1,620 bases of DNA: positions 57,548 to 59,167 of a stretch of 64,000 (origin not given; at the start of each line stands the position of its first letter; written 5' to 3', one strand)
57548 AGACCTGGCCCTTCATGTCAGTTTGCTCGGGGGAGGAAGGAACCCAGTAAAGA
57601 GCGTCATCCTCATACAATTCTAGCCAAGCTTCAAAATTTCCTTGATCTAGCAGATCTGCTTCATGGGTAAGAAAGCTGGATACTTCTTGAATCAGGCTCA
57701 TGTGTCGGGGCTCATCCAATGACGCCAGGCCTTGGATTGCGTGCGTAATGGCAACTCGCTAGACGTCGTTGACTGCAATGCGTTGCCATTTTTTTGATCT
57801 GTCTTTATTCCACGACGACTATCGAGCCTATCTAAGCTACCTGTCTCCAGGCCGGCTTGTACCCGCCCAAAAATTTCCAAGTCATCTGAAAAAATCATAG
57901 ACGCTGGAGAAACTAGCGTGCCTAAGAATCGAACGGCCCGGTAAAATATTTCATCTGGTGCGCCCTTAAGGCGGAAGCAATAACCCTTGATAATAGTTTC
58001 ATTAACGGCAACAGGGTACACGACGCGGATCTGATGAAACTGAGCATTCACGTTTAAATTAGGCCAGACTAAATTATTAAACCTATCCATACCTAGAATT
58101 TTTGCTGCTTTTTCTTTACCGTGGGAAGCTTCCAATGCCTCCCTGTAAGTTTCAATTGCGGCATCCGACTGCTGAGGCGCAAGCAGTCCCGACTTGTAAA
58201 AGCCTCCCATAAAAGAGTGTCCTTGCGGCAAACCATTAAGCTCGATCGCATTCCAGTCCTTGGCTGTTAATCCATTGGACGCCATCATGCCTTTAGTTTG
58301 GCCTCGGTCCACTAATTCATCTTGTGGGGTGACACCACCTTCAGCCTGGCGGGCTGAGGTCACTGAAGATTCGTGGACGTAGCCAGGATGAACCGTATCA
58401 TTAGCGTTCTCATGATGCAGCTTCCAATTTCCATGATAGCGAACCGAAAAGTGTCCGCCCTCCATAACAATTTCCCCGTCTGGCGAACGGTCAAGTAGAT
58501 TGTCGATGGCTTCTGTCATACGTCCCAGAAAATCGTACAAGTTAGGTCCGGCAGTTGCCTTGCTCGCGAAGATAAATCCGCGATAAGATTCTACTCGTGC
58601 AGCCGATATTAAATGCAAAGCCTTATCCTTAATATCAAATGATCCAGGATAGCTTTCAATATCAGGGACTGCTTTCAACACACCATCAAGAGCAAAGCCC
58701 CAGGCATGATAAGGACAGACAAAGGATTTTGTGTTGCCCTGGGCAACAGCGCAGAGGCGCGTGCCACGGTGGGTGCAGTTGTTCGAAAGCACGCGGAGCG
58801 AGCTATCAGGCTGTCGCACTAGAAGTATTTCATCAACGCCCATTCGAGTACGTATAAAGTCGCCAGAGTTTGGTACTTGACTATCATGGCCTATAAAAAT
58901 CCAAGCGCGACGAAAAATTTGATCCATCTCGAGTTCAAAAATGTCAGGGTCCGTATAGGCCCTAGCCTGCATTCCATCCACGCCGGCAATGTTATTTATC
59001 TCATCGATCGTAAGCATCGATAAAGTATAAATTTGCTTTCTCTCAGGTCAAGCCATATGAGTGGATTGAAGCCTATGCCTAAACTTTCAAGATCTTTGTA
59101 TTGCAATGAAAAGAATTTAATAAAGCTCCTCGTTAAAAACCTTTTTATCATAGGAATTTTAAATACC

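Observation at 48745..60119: Island cargo forms a compact catabolic gene set that I cannot map onto a described pathway (candidate novel system)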

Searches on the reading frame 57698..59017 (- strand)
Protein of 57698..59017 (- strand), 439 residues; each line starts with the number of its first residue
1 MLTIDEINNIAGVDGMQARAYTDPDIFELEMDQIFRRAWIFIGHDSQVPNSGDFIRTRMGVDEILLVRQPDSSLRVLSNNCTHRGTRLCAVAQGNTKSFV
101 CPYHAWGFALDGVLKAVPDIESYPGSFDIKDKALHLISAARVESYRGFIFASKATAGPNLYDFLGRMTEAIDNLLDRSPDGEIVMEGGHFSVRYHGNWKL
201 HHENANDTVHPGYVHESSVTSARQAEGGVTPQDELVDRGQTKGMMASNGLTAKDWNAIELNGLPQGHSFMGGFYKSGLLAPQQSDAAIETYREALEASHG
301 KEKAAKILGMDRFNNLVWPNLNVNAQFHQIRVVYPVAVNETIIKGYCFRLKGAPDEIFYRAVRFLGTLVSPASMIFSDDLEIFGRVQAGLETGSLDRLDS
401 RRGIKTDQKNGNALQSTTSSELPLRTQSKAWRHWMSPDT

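Call 4: search_protein_families(library=pfam, proteins=[window:57698-59017:-])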
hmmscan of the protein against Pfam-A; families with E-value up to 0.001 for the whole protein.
window:57698-59017:- (439 aa): 2 families
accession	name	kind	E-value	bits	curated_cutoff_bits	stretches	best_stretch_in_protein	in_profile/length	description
PF00355.32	Rieske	-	2.7e-16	59.7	20.3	1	39-122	2-83/88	Rieske [2Fe-2S] domain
PF00848.25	Ring_hydroxyl_A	-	8.8e-11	42.5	24.9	1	187-396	7-184/208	Ring hydroxylating alpha subunit (catalytic domain)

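Call 5: search_protein_families(library=ncbifam, proteins=[window:57698-59017:-])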
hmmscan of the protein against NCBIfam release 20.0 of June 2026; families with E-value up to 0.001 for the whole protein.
window:57698-59017:- (439 aa): 6 families
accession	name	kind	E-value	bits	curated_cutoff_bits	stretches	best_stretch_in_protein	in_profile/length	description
TIGR03229.1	benzo_1_2_benA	equivalog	1.1e-63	215.7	780.95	1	15-406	15-389/433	benzoate 1,2-dioxygenase large subunit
NF042946.1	3PPDioc_HcaE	equivalog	3.9e-59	200.8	830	1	16-391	16-380/450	3-phenylpropionate/cinnamic acid dioxygenase subunit alpha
TIGR03228.1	anthran_1_2_A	equivalog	7.5e-58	196.3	671.9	1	17-404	17-392/438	anthranilate 1,2-dioxygenase large subunit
NF041684.1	ant_diox_AndAc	equivalog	2.5e-33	115.3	750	1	19-216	26-223/418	anthranilate 1,2-dioxygenase large subunit AndAc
NF058607.1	GlBtMonoOxGbcA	equivalog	3.1e-33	114.8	670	1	19-216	36-223/420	glycine betaine monooxygenase oxygenase subunit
NF052579.1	BetMthstMoxSdmAMthl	equivalog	0.00017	20.7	600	1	50-109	28-86/351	4beta-methylsterol monooxygenase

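Call 9: search_solved_structures(query=window:57698-59017:-, max_evalue=1e-10)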
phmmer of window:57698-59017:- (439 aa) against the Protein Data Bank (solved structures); distinct sequences matched with E-value up to 1e-10: 29.
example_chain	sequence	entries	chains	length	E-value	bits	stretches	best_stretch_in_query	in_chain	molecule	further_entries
9o71_A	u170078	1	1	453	1.7e-82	280.9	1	10-435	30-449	Phenylpropionate dioxygenase-like ring-hydroxylating dioxygenase large terminal subunit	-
7yls_B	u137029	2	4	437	3.2e-81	276.6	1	10-435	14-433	Rieske (2Fe-2S) domain protein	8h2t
8k0a_A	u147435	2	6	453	1.8e-50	175.3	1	17-391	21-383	3-phenylpropionate/cinnamic acid dioxygenase subunit alpha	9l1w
9vdb_A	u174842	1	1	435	5.4e-45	157.2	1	16-227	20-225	Ring hydroxylating dioxygenase, alpha subunit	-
2hmj_A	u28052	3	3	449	1.5e-43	152.5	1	20-381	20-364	Naphthalene 1,2-dioxygenase alpha subunit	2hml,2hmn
2bmo_A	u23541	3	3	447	5.4e-43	150.7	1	20-384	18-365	OXYGENASE-ALPHA NBDO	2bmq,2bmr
4hjl_A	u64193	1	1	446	6.6e-43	150.4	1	20-379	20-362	Naphthalene 1,2-dioxygenase subunit alpha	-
1eg9_A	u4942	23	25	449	6.8e-43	150.3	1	20-379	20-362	PROTEIN (NAPHTHALENE 1,2-DIOXYGENASE ALPHA SUBUNIT) | NAPHTHALENE 1,2-DIOXYGENASE | NAPHTHALENE 1,2-DIOXYGENASE ALPHA SUBUNIT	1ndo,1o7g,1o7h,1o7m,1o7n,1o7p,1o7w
2xr8_A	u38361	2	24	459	1.9e-41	145.6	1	17-234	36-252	BIPHENYL DIOXYGENASE SUBUNIT ALPHA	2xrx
2gbw_A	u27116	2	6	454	2.7e-41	145.1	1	14-221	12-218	Biphenyl 2,3-Dioxygenase Alpha Subunit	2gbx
2yfi_A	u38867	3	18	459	2.7e-41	145.1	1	17-232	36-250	BIPHENYL DIOXYGENASE SUBUNIT ALPHA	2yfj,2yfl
5xbp_A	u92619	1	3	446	4.9e-41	144.2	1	20-380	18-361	3NT oxygenase alpha subunit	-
2ckf_A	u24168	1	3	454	8.6e-41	143.4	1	14-219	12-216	RING-HYDROXYLATING DIOXYGENASE ALPHA SUBUNIT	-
2xsh_A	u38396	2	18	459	8.8e-41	143.4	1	17-220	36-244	BIPHENYL DIOXYGENASE SUBUNIT ALPHA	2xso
5aeu_A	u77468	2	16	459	2e-40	142.2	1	17-220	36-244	BIPHENYL DIOXYGENASE SUBUNIT ALPHA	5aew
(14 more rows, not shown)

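Call 18: find_homologous_proteins(query=window:57698-59017:-, max_evalue=1e-30)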
Query window:57698-59017:- (439 aa): 3551 proteins with E <= 1e-30 among 8000 candidates; the best 120 are listed.
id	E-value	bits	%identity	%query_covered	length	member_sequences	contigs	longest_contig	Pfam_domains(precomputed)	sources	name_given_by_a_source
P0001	5.5e-295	996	98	100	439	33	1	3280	PF00355.33,PF00848.26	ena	-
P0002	5.5e-274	927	90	100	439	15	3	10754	PF00355.33,PF00848.26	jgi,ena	jgi:phenylpropionate dioxygenase-like ring-hydroxylating dioxygenase large terminal subunit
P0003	5.8e-268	907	89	100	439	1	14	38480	PF00355.33,PF00848.26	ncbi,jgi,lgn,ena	ncbi:MAG: Rieske 2Fe-2S domain-containing protein [Rhodospirillales bacterium]|jgi:phenylpropionate 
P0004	8.0e-268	906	88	100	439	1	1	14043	PF00355.33,PF00848.26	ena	-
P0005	1.4e-266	902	88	100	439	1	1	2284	PF00355.33,PF00848.26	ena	-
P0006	5.4e-265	897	88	100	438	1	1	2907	PF00355.33,PF00848.26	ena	-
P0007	2.9e-260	881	86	99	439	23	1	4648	PF00355.33,PF00848.26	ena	-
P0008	2.1e-231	786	77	99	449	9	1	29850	PF00355.33,PF00848.26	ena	-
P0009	2.7e-225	766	75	99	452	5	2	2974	PF00355.33,PF00848.26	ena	-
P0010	1.8e-220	750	74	98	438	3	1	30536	PF00355.33,PF00848.26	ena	-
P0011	2.5e-219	747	73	100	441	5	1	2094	PF00355.33,PF00848.26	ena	-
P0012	9.6e-219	745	74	98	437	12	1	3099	PF00355.33,PF00848.26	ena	-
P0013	1.8e-216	737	72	99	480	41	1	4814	PF00355.33,PF00848.26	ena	-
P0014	3.0e-216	737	72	99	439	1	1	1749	PF00355.33,PF00848.26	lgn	-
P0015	3.7e-216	736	73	99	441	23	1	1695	PF00355.33,PF00848.26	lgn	-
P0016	7.4e-215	732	71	99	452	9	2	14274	PF00355.33,PF00848.26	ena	-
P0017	4.4e-212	723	72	98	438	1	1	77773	PF00355.33,PF00848.26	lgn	-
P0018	3.1e-211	720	70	98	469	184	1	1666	PF00355.33,PF00848.26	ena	-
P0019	4.4e-211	719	70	99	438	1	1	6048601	PF00355.33,PF00848.26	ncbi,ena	-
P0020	9.1e-211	718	73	98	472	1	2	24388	PF00355.33,PF00848.26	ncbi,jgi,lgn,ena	-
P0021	9.6e-210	715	69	99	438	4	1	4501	PF00355.33,PF00848.26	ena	-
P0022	9.9e-210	715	73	98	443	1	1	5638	PF00355.33,PF00848.26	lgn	-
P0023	1.3e-209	715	69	100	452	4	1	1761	PF00355.33,PF00848.26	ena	-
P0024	5.4e-209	713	89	78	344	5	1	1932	PF00848.26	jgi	jgi:phenylpropionate dioxygenase-like ring-hydroxylating dioxygenase large terminal subunit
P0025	1.2e-208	711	69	100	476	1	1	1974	PF00355.33,PF00848.26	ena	-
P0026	3.4e-207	707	70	99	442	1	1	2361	PF00355.33,PF00848.26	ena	-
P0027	2.2e-206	704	72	98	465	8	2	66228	PF00355.33,PF00848.26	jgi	jgi:phenylpropionate dioxygenase-like ring-hydroxylating dioxygenase large terminal subunit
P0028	1.3e-203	695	67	99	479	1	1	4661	PF00355.33,PF00848.26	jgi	-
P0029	6.8e-203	692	67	99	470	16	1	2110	PF00355.33,PF00848.26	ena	-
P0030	1.0e-184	633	64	100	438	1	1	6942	PF00355.33,PF00848.26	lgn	-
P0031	8.3e-174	597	61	100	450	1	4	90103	PF00355.33,PF00848.26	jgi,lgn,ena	jgi:phenylpropionate dioxygenase-like ring-hydroxylating dioxygenase large terminal subunit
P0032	1.3e-172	593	62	96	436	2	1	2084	PF00355.33,PF00848.26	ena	-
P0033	1.7e-170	586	59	96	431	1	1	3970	PF00355.33,PF00848.26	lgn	-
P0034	5.3e-168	577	60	95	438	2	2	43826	PF00355.33,PF00848.26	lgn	-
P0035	1.0e-167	577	60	95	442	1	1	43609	PF00355.33,PF00848.26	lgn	-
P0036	1.2e-166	573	58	98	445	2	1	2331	PF00355.33,PF00848.26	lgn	-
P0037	3.7e-165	568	60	96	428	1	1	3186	PF00355.33,PF00848.26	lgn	-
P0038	1.8e-164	566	60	96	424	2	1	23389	PF00355.33,PF00848.26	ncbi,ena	-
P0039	3.6e-163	562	58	96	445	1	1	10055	PF00355.33,PF00848.26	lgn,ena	-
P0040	6.1e-163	561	58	95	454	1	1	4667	PF00355.33,PF00848.26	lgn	-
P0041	1.8e-159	549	55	100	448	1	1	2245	PF00355.33,PF00848.26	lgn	-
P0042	3.0e-159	549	57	95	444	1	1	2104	PF00355.33,PF00848.26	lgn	-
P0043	4.0e-157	542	55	99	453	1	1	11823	PF00355.33,PF00848.26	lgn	-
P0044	1.0e-156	540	54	99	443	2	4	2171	PF00355.33,PF00848.26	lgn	-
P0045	4.1e-156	538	53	100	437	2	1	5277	PF00355.33,PF00848.26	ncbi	-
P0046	6.9e-156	538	53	99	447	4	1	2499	PF00355.33,PF00848.26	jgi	-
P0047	1.0e-155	537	54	99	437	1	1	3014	PF00355.33,PF00848.26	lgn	-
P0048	4.0e-155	535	55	95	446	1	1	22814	PF00355.33,PF00848.26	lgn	-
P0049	2.4e-154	533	55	98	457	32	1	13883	PF00355.33,PF00848.26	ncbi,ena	-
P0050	3.1e-154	532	68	76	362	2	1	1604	PF00355.33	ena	-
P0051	3.8e-154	532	55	98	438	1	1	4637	PF00355.33,PF00848.26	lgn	-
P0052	1.8e-153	530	55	98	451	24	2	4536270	PF00355.33,PF00848.26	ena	-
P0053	3.5e-153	529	55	99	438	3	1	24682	PF00355.33,PF00848.26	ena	-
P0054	4.7e-153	528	53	99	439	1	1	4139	PF00355.33,PF00848.26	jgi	jgi:phenylpropionate dioxygenase-like ring-hydroxylating dioxygenase large terminal subunit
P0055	1.4e-152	527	52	99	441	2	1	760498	PF00355.33,PF00848.26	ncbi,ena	-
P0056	2.3e-152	526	54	99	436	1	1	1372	PF00355.33,PF00848.26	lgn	-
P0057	4.2e-152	525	53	99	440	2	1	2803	PF00355.33,PF00848.26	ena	-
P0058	5.0e-152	525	53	98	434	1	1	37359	PF00355.33,PF00848.26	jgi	-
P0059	1.3e-151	523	52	98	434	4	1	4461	PF00355.33,PF00848.26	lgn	-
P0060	1.4e-151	523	57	95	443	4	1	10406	PF00355.33,PF00848.26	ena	-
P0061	3.5e-151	522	55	98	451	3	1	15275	PF00355.33,PF00848.26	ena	-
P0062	7.4e-151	521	52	99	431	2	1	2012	PF00355.33,PF00848.26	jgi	jgi:phenylpropionate dioxygenase-like ring-hydroxylating dioxygenase large terminal subunit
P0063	8.3e-151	521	57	95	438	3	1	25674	PF00355.33,PF00848.26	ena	-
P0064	1.1e-150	520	55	95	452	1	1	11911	PF00355.33,PF00848.26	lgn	-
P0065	1.7e-150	520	54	96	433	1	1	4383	PF00355.33,PF00848.26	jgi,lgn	jgi:phenylpropionate dioxygenase-like ring-hydroxylating dioxygenase large terminal subunit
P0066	2.3e-150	519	52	99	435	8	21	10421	PF00355.33,PF00848.26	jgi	jgi:phenylpropionate dioxygenase-like ring-hydroxylating dioxygenase large terminal subunit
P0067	3.8e-150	519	54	98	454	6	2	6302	PF00355.33,PF00848.26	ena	-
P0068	7.0e-150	518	53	98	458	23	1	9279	PF00355.33,PF00848.26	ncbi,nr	ncbi:MAG: Rieske 2Fe-2S domain-containing protein [Rhodospirillaceae bacterium]|nr:Rieske 2Fe-2S dom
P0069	8.2e-150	518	53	98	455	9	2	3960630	PF00355.33,PF00848.26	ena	-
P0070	9.1e-150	517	53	99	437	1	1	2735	PF00355.33,PF00848.26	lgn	-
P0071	1.3e-149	517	73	72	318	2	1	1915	PF00848.26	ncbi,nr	ncbi:MAG: hypothetical protein KDJ29_19260, partial [Hyphomicrobiales bacterium]|nr:hypothetical pro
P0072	1.4e-149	517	56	95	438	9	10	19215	PF00355.33,PF00848.26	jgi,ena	jgi:phenylpropionate dioxygenase-like ring-hydroxylating dioxygenase large terminal subunit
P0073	1.5e-149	517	51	99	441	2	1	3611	PF00355.33,PF00848.26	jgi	jgi:phenylpropionate dioxygenase-like ring-hydroxylating dioxygenase large terminal subunit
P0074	2.1e-149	516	51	99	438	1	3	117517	PF00355.33,PF00848.26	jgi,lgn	jgi:phenylpropionate dioxygenase-like ring-hydroxylating dioxygenase large terminal subunit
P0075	3.6e-149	515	55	96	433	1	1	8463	PF00355.33,PF00848.26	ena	-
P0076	5.6e-149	515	54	99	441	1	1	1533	PF00355.33,PF00848.26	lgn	-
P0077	8.3e-149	514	54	99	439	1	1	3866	PF00355.33,PF00848.26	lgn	-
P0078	9.5e-149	514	52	99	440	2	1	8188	PF00355.33,PF00848.26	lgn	-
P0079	9.6e-149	514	51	99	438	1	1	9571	PF00355.33,PF00848.26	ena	-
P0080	2.6e-148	513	53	98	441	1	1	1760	PF00355.33,PF00848.26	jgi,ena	-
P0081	2.9e-148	512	54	95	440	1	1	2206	PF00355.33,PF00848.26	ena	-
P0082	3.0e-148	512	53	98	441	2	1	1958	PF00355.33,PF00848.26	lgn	-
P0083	6.1e-148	511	51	99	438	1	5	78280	PF00355.33,PF00848.26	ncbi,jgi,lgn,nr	ncbi:MAG TPA: Rieske 2Fe-2S domain-containing protein [Stellaceae bacterium]|nr:Rieske 2Fe-2S domain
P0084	2.4e-147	509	51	100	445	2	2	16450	PF00355.33,PF00848.26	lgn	-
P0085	3.0e-147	509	52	99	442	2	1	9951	PF00355.33,PF00848.26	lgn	-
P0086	4.4e-147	509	53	98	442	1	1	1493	PF00355.33,PF00848.26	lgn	-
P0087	8.4e-147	508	52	99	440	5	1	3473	PF00355.33,PF00848.26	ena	-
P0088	1.1e-146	507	53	98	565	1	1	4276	PF00355.33,PF00848.26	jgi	jgi:phenylpropionate dioxygenase-like ring-hydroxylating dioxygenase large terminal subunit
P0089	1.2e-146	507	52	99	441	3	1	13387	PF00355.33,PF00848.26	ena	-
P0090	2.6e-146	506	52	98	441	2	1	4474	PF00355.33,PF00848.26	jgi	jgi:phenylpropionate dioxygenase-like ring-hydroxylating dioxygenase large terminal subunit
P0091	3.3e-146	506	53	95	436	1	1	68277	PF00355.33,PF00848.26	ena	-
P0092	5.2e-146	505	50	100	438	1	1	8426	PF00355.33,PF00848.26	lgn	-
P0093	1.5e-145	504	53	96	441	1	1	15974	PF00355.33,PF00848.26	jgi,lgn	-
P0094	2.2e-145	503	52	98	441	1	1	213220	PF00355.33,PF00848.26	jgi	jgi:phenylpropionate dioxygenase-like ring-hydroxylating dioxygenase large terminal subunit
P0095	3.8e-145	502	51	99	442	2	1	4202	PF00355.33,PF00848.26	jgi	-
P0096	4.6e-145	502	50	100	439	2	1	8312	PF00355.33,PF00848.26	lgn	-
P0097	1.1e-144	501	52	98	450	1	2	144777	PF00355.33,PF00848.26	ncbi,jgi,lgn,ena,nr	ncbi:MAG TPA: Rieske 2Fe-2S domain-containing protein [Alphaproteobacteria bacterium]|nr:Rieske 2Fe-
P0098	1.2e-144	501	52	98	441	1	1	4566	PF00355.33,PF00848.26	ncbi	-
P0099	1.2e-144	501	53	96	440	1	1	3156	PF00355.33,PF00848.26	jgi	jgi:phenylpropionate dioxygenase-like ring-hydroxylating dioxygenase large terminal subunit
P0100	1.3e-144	500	52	98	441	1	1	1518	PF00355.33,PF00848.26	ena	-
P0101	1.4e-144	500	50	99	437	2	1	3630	PF00355.33,PF00848.26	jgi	jgi:nitrite reductase/ring-hydroxylating ferredoxin subunit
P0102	4.7e-144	499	52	98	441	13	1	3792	PF00355.33,PF00848.26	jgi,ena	jgi:phenylpropionate dioxygenase-like ring-hydroxylating dioxygenase large terminal subunit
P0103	5.4e-144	498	51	99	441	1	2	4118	PF00355.33,PF00848.26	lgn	-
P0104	5.5e-144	498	54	94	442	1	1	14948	PF00355.33,PF00848.26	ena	-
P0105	9.3e-144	498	50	100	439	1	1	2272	PF00355.33,PF00848.26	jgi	-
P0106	1.0e-143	497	52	99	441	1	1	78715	PF00355.33,PF00848.26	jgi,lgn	-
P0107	1.2e-143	497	51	99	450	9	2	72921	PF00355.33,PF00848.26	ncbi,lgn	-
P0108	3.4e-143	496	51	96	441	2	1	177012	PF00355.33,PF00848.26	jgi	-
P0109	3.5e-143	496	51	99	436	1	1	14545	PF00355.33,PF00848.26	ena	-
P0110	4.1e-143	496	53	96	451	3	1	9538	PF00355.33,PF00848.26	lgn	-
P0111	6.1e-143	495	50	99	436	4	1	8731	PF00355.33,PF00848.26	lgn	-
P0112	6.1e-143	495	51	100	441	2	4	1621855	PF00355.33,PF00848.26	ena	-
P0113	9.3e-143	494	51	99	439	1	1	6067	PF00355.33,PF00848.26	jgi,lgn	-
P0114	1.2e-142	494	53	96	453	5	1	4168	PF00355.33,PF00848.26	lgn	-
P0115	1.2e-142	494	51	98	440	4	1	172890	PF00355.33,PF00848.26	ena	-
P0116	1.5e-142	494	53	98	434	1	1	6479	PF00355.33,PF00848.26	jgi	jgi:phenylpropionate dioxygenase-like ring-hydroxylating dioxygenase large terminal subunit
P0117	1.8e-142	493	50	100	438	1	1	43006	PF00355.33,PF00848.26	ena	-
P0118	3.1e-142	493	51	100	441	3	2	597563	PF00355.33,PF00848.26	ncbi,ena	-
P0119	4.2e-142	492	49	99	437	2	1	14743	PF00355.33,PF00848.26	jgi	jgi:nitrite reductase/ring-hydroxylating ferredoxin subunit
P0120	5.1e-142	492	50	98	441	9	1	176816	PF00355.33,PF00848.26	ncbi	ncbi:MAG: aromatic ring-hydroxylating dioxygenase subunit alpha [Alphaproteobacteria bacterium]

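Call 19: find_encoding_contigs(protein=P0019, flank=10000, max_places=1)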
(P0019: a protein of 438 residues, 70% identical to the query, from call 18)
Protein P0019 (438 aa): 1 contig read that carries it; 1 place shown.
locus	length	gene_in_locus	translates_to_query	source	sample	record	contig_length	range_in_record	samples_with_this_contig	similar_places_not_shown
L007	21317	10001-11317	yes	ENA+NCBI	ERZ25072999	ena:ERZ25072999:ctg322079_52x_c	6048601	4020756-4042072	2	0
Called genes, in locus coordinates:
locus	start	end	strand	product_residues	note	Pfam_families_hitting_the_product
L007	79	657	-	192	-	-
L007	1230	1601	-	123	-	-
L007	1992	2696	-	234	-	PF13531:SBP_bac_11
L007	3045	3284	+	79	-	-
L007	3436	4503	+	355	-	PF05935:Arylsulfotrans, PF14269:Arylsulfotran_2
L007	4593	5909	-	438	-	PF06808:DctM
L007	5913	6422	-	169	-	PF04290:DctQ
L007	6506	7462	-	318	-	PF03480:DctP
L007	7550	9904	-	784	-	PF01315:Ald_Xan_dh_C, PF02738:MoCoBD_1, PF20256:MoCoBD_2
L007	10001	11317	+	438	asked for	PF00355:Rieske, PF00848:Ring_hydroxyl_A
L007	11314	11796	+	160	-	PF13577:SnoaL_4 (weak), PF00866:Ring_hydroxyl_B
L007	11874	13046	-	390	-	PF13378:MR_MLE_C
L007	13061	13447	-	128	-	PF00903:Glyoxalase, PF13669:Glyoxalase_4 (weak)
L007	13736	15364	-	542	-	PF00501:AMP-binding, PF13193:AMP-binding_C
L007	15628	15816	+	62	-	-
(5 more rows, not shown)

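Call 20: find_encoding_contigs(protein=P0017, flank=10000, max_places=1)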
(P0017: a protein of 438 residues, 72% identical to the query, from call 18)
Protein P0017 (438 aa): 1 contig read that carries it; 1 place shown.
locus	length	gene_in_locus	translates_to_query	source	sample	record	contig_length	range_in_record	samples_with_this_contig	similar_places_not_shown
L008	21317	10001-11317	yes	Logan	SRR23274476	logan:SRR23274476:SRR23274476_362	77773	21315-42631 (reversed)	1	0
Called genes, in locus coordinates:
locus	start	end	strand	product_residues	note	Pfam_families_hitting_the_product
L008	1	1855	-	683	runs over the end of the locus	PF05378:Hydant_A_N, PF01968:Hydantoinase_A, PF19278:Hydant_A_C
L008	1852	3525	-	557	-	PF02538:Hydantoinase_B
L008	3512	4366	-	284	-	PF13714:PEP_mutase, PF00463:ICL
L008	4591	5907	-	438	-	PF06808:DctM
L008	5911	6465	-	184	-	PF04290:DctQ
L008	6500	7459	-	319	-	PF03480:DctP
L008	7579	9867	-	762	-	PF01315:Ald_Xan_dh_C, PF02738:MoCoBD_1, PF20256:MoCoBD_2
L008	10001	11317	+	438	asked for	PF00355:Rieske, PF00848:Ring_hydroxyl_A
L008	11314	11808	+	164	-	PF13577:SnoaL_4 (weak), PF00866:Ring_hydroxyl_B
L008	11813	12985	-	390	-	PF13378:MR_MLE_C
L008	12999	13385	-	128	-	PF00903:Glyoxalase, PF13669:Glyoxalase_4 (weak)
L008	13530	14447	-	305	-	PF07819:PGAP1 (weak), PF02450:LCAT (weak)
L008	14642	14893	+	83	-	-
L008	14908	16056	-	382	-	PF01494:FAD_binding_3 (weak), PF22607:FAD_binding-like, PF01494:FAD_binding_3 (weak)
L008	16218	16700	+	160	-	PF02566:OsmC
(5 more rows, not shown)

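Call 21: find_encoding_contigs(protein=P0008, flank=10000, max_places=1)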
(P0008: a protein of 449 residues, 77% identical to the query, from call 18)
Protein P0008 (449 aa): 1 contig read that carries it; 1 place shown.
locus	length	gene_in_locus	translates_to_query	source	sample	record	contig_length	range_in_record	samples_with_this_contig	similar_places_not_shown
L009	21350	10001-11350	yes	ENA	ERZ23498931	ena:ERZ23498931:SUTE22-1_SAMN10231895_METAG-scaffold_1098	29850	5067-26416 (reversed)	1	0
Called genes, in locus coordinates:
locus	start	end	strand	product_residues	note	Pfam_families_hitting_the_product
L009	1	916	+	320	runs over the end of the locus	PF01075:Glyco_transf_9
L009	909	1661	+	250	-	PF00535:Glycos_transf_2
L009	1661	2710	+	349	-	PF13692:Glyco_trans_1_4, PF00534:Glycos_transf_1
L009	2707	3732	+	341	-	PF13439:Glyco_transf_4, PF13579:Glyco_trans_4_4 (faint), PF20706:GT4-conflict (weak), PF00534:Glycos_transf_1, PF13692:Glyco_trans_1_4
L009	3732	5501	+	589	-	PF13522:GATase_6, PF13537:GATase_7, PF00733:Asn_synthase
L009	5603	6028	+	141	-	PF13664:DUF4149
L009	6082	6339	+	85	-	-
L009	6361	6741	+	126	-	PF00837:T4_deiodinase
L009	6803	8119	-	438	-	PF06808:DctM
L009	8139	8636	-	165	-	PF04290:DctQ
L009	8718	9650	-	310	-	PF03480:DctP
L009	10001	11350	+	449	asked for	PF00355:Rieske, PF00848:Ring_hydroxyl_A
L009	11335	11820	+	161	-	PF00866:Ring_hydroxyl_B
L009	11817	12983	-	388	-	PF13378:MR_MLE_C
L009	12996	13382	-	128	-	PF00903:Glyoxalase, PF13669:Glyoxalase_4 (weak)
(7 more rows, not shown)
